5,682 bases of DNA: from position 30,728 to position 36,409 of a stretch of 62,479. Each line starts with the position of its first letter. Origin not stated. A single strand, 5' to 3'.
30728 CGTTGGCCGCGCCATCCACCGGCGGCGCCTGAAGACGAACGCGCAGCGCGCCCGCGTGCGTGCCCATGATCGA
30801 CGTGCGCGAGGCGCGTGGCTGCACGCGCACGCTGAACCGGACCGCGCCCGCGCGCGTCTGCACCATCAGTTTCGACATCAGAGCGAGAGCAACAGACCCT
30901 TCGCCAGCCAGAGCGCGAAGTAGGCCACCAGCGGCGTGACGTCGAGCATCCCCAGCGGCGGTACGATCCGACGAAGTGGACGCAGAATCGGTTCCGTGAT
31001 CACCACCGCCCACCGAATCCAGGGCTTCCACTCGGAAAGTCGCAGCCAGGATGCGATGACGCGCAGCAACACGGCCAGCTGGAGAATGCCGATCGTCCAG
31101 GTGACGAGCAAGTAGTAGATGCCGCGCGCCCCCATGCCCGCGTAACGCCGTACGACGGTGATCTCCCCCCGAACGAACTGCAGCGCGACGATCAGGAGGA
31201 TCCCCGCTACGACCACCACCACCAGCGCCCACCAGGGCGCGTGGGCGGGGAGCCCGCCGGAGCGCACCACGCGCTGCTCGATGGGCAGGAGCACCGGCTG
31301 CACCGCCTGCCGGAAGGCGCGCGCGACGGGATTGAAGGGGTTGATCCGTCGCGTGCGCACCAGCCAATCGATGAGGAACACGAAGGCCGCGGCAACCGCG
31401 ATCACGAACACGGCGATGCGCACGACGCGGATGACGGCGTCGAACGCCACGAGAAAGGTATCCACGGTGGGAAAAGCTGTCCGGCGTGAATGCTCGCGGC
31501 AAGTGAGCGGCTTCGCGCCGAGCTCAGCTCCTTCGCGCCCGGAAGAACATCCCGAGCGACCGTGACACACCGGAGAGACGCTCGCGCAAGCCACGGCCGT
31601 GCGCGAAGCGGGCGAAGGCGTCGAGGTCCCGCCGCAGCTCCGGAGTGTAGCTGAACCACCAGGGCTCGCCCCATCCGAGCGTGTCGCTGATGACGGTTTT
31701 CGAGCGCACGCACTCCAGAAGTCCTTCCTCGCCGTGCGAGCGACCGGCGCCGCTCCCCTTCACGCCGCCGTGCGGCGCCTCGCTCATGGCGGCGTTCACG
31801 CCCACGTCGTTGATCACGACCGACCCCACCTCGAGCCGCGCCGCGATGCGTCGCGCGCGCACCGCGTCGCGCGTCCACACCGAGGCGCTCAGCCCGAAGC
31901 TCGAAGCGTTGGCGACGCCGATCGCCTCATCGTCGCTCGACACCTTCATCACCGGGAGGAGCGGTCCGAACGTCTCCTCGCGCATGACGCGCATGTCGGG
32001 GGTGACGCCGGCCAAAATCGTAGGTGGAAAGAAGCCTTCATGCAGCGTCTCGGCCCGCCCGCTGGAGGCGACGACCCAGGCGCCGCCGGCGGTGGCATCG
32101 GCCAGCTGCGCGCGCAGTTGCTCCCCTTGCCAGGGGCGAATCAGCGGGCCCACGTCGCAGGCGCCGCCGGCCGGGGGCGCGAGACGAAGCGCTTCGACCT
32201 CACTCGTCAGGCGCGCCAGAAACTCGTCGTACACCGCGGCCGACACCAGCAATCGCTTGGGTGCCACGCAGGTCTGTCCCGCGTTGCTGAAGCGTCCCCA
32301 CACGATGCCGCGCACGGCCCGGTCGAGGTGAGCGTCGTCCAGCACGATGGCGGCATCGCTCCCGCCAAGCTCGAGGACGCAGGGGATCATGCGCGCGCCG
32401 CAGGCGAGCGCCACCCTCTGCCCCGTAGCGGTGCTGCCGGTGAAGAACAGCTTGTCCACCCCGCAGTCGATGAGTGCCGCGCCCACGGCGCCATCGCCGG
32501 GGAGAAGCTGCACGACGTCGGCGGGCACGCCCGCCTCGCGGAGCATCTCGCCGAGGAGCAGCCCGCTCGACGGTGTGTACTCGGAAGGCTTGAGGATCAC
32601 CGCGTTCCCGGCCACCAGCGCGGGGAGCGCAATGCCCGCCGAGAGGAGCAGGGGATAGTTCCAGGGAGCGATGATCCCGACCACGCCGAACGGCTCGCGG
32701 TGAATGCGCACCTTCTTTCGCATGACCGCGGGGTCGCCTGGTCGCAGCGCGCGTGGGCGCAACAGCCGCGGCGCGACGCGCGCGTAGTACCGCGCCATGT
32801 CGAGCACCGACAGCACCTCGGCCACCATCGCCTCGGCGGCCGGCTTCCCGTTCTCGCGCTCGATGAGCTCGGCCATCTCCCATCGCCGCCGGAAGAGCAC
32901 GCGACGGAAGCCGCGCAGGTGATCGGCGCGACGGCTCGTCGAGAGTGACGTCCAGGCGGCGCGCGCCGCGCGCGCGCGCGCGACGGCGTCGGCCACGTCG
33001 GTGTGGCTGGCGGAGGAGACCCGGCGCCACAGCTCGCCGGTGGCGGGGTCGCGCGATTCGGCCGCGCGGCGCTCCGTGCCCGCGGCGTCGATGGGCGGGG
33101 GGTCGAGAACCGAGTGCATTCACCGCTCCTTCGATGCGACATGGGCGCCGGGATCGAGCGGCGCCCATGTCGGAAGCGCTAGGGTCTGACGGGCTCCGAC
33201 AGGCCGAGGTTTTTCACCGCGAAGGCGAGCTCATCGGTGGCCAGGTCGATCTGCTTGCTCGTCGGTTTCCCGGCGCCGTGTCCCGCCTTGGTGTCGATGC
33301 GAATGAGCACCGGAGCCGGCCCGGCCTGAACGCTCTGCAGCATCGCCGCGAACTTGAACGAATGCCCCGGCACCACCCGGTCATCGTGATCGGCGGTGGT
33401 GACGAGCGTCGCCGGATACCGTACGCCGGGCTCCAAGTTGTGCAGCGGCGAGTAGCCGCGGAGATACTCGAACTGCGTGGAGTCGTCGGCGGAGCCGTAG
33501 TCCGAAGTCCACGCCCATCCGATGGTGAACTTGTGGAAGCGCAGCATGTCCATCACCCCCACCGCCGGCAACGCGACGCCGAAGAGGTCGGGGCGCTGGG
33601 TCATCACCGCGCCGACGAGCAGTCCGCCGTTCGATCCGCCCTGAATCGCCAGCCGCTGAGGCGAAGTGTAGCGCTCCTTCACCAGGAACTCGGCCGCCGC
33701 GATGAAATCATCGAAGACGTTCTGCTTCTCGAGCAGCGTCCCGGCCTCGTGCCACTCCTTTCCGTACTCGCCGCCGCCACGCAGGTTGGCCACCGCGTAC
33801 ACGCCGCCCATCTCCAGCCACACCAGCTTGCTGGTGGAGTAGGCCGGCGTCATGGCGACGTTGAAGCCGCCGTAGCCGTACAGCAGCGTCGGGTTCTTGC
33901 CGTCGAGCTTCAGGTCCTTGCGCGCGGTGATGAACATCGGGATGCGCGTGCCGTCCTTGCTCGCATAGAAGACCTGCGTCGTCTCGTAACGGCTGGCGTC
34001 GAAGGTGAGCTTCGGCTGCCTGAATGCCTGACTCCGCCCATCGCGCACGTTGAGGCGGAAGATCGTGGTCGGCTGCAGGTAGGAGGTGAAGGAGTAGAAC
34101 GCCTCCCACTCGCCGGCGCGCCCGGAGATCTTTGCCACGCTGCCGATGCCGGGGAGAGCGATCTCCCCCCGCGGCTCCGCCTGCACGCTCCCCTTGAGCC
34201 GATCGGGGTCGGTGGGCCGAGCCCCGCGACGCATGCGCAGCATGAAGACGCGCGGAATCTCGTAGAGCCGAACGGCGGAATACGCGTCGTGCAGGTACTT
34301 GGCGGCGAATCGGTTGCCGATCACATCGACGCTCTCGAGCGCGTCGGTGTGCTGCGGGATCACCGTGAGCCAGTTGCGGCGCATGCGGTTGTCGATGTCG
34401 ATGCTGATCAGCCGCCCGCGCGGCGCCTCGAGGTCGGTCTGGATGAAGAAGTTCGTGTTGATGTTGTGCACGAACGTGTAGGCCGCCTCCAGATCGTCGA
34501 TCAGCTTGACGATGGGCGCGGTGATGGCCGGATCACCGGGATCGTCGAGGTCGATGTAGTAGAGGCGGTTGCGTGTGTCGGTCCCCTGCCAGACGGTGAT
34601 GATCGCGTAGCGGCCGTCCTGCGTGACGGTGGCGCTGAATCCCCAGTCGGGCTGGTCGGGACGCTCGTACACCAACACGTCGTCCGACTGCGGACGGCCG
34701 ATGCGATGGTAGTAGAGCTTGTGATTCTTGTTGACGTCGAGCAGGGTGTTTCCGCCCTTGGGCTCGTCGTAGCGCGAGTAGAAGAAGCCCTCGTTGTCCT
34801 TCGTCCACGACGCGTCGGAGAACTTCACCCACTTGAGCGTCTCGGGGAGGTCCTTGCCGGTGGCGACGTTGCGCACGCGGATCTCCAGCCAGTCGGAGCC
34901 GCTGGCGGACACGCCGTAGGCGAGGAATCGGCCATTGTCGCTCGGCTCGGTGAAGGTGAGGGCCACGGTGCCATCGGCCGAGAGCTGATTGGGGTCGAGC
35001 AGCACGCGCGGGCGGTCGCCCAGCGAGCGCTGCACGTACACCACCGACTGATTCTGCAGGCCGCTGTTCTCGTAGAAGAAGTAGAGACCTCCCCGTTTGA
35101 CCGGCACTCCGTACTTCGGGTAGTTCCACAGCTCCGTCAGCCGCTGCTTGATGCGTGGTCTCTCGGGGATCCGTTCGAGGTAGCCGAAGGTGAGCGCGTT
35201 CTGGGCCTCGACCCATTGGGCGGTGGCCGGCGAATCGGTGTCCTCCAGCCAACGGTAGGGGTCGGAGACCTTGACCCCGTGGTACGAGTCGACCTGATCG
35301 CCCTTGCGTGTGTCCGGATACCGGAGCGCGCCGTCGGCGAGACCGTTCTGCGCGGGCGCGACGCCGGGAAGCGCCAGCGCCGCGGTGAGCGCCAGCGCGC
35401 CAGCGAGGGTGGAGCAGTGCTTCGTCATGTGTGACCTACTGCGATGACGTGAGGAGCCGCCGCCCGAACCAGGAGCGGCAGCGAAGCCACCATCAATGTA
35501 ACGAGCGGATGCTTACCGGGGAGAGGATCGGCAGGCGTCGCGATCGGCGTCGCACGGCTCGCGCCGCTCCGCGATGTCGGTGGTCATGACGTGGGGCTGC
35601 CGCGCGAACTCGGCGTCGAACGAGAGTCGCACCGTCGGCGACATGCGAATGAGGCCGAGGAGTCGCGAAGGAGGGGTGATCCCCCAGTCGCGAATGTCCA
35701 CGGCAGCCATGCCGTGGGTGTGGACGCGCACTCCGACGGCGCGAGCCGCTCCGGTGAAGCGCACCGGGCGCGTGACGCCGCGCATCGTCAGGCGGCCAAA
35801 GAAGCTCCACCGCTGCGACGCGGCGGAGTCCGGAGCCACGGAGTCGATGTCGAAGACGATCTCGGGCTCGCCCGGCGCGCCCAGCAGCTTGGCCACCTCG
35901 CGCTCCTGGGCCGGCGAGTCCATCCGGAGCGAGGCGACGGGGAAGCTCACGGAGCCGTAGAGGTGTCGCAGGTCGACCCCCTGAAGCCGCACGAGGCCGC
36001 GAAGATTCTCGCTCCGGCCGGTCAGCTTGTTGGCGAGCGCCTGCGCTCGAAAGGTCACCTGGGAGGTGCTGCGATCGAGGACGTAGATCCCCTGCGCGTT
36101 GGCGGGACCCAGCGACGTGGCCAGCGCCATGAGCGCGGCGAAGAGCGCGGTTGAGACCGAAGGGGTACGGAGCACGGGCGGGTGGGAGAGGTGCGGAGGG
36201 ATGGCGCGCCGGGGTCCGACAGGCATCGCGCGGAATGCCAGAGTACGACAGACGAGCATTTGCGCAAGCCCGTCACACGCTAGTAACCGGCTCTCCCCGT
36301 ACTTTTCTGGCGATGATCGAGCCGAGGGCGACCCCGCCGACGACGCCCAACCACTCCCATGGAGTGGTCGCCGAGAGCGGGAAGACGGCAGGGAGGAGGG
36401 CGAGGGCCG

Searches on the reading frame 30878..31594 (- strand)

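Call 69: search_protein_families(library=pfam, proteins=[window:30878-31594:-], max_evalue=0.01)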
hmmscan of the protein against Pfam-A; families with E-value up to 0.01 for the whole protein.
window:30878-31594:- (238 aa): 1 family
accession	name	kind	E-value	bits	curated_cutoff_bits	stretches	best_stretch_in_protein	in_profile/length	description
PF02325.22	YGGT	-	3.5e-16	59.8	27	1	166-235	2-70/70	YGGT family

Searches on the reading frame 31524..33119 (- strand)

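Call 69: search_protein_families(library=pfam, proteins=[window:31524-33119:-], max_evalue=0.01)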
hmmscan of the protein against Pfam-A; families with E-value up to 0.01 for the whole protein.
window:31524-33119:- (531 aa): 1 family
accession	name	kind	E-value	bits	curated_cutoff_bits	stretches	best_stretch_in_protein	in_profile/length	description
PF00171.27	Aldedh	-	2.8e-141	471.6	23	1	18-476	7-461/461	Aldehyde dehydrogenase family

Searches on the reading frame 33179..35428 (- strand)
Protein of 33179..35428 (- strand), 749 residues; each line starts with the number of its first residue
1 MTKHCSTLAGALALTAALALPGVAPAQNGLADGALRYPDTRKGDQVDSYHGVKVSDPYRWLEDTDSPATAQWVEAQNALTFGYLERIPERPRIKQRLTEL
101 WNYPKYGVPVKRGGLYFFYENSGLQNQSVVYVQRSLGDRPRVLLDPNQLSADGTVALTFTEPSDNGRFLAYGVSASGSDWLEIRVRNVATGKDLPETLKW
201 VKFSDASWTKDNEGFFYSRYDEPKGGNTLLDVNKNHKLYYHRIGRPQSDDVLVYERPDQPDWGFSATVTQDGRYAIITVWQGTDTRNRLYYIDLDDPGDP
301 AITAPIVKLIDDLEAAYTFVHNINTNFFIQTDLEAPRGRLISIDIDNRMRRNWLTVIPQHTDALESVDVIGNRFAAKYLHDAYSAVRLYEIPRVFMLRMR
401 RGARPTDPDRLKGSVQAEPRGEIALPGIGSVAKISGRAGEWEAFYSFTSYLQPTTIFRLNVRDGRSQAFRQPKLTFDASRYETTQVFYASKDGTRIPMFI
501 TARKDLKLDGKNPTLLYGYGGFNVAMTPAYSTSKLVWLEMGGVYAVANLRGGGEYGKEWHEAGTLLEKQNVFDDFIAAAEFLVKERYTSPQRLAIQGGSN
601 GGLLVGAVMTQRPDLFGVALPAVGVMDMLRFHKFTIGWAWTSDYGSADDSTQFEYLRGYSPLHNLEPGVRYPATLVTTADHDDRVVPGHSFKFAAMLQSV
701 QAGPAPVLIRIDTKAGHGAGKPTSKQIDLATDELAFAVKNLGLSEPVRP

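Call 69: search_protein_families(library=pfam, proteins=[window:33179-35428:-], max_evalue=0.01)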
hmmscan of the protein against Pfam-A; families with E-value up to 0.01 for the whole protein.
window:33179-35428:- (749 aa): 2 families
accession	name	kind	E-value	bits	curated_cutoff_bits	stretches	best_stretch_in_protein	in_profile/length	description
PF02897.21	Peptidase_S9_N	-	1.2e-127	426.6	24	1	38-471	1-413/414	Prolyl oligopeptidase, N-terminal beta-propeller domain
PF00326.27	Peptidase_S9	-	2.9e-63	213.7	22.6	1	530-742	3-211/213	Prolyl oligopeptidase family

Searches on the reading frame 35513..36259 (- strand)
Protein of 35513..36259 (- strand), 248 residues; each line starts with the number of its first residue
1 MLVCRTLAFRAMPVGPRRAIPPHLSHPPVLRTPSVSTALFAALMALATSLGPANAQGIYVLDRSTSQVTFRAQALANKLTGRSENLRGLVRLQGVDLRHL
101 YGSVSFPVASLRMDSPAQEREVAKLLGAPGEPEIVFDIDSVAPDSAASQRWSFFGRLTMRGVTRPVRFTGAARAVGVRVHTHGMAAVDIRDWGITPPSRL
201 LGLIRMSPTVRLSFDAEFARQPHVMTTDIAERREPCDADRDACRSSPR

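Call 69: search_protein_families(library=pfam, proteins=[window:35513-36259:-], max_evalue=0.01)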
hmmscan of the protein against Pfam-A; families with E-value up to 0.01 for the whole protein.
window:35513-36259:- (248 aa): 1 family
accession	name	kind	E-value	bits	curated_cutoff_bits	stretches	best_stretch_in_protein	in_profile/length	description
PF04264.18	YceI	-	1.2e-14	55.4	23.7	1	59-218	1-150/150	YceI-like domain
